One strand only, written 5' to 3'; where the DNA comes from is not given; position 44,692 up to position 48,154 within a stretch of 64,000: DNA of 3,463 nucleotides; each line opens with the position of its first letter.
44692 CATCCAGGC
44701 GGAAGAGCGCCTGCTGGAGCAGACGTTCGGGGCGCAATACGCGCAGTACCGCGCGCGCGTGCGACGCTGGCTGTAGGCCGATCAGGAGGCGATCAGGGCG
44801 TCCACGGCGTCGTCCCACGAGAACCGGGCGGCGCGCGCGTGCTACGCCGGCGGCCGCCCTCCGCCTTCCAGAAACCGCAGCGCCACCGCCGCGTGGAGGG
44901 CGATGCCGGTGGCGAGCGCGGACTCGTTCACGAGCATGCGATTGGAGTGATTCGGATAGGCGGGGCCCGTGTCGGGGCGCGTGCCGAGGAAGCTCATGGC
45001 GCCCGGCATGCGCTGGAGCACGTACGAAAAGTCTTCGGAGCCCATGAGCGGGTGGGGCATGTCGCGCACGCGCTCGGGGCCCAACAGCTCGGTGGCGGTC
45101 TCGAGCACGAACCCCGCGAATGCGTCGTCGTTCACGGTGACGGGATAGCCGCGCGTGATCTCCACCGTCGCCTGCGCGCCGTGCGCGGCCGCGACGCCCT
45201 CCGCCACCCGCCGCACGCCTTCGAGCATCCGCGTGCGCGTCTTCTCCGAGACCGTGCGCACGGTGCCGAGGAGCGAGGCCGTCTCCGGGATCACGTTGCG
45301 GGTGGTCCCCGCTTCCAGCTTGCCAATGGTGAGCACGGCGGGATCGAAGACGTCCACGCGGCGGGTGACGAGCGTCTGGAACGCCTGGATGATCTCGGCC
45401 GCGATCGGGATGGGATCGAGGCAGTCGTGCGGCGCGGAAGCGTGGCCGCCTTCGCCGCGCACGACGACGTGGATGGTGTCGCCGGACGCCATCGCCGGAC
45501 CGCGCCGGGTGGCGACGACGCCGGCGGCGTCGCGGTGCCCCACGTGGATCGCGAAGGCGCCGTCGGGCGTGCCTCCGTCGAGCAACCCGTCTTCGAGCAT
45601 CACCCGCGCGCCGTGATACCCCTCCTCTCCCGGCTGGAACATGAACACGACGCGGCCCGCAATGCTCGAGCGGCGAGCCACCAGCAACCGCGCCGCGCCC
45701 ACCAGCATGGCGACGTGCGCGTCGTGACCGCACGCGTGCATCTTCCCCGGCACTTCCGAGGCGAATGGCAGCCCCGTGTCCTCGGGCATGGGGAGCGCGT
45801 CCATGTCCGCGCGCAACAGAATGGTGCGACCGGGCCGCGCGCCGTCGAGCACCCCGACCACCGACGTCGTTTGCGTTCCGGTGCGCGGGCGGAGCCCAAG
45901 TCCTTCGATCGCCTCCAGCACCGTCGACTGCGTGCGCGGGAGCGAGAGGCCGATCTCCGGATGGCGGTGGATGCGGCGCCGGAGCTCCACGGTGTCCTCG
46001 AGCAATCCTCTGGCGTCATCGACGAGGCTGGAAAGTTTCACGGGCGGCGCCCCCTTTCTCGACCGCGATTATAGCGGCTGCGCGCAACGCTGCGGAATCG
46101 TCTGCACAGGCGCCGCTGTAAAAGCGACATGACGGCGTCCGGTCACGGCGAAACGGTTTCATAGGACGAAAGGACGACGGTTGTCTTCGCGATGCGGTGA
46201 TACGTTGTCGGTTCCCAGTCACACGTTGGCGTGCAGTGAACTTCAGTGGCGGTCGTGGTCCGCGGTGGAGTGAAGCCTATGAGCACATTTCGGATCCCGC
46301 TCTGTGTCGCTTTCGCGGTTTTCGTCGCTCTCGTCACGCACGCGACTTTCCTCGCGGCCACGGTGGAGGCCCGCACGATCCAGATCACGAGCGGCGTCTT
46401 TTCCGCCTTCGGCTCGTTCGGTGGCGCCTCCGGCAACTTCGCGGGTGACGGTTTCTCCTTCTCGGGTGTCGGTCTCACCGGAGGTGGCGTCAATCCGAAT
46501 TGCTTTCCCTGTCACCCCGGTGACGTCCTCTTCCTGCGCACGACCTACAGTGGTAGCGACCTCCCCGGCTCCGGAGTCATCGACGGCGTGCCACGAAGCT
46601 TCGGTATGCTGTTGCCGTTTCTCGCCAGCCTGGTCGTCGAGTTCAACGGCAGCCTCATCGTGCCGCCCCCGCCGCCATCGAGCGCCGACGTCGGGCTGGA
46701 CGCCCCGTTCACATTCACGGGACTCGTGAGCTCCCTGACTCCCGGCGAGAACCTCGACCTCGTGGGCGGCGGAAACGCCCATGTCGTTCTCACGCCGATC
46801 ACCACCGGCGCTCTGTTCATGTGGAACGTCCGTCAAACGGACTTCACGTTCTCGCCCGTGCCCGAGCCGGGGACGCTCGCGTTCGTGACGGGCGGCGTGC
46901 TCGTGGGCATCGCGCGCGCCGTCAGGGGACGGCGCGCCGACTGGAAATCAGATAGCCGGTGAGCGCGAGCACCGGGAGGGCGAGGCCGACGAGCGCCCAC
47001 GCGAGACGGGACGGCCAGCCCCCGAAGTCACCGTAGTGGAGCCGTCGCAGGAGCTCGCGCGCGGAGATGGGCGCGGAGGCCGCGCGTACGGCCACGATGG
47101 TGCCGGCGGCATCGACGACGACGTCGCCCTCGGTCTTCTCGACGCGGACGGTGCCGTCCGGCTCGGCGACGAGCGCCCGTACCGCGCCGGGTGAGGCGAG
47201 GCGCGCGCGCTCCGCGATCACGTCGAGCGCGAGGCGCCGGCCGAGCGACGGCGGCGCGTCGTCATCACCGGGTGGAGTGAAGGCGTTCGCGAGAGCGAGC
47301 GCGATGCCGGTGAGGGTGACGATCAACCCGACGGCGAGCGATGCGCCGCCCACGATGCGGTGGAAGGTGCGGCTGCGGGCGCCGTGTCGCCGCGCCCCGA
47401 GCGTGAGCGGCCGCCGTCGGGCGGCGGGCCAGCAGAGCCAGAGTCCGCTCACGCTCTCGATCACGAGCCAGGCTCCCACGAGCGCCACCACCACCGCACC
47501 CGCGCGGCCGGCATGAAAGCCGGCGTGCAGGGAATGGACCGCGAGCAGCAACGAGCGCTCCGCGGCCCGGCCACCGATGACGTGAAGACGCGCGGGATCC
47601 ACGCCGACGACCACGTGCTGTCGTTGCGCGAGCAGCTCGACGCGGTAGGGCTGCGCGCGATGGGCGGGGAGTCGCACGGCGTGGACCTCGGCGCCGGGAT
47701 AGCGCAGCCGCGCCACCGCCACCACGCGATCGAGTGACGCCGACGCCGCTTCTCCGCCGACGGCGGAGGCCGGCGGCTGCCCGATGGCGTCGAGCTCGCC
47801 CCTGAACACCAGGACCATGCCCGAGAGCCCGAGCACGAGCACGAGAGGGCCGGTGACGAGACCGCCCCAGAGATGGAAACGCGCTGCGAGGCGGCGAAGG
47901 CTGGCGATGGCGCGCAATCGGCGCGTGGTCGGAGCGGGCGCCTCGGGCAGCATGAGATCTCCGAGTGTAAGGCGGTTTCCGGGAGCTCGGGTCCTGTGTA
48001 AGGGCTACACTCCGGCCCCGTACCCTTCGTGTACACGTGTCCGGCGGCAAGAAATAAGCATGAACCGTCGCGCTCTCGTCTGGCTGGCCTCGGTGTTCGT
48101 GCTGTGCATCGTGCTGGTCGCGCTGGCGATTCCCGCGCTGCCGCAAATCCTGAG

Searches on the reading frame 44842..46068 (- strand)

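Call 70: search_protein_families(library=pfam, proteins=[window:44842-46068:-], max_evalue=0.0001)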
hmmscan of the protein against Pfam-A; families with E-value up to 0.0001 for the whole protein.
window:44842-46068:- (408 aa): 2 families
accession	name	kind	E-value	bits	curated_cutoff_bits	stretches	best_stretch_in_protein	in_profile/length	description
PF01546.33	Peptidase_M20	-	2.8e-43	148.7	24.6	1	84-397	1-205/206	Peptidase family M20/M25/M40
PF07687.19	M20_dimer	-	3.5e-13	49.9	21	1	198-290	8-100/107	Peptidase dimerisation domain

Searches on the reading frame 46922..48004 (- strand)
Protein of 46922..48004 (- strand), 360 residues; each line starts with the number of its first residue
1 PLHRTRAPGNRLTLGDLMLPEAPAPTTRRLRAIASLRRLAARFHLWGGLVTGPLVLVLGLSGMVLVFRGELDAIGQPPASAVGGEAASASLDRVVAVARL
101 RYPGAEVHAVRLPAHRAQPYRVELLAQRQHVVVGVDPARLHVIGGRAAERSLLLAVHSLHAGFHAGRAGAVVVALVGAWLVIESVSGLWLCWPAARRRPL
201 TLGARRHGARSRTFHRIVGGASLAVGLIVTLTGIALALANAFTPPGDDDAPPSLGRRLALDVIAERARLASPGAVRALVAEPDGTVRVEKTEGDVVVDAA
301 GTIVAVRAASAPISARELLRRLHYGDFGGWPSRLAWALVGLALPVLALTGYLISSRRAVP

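Call 79: search_protein_families(library=pfam, proteins=[window:46922-48004:-], max_evalue=0.0001)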
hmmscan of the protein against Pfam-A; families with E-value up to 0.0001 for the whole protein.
window:46922-48004:- (360 aa): 1 family
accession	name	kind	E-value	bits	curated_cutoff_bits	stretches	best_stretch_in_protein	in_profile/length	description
PF03929.21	PepSY_TM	-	4.8e-43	148.5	28.8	1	42-357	2-295/295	PepSY-associated TM region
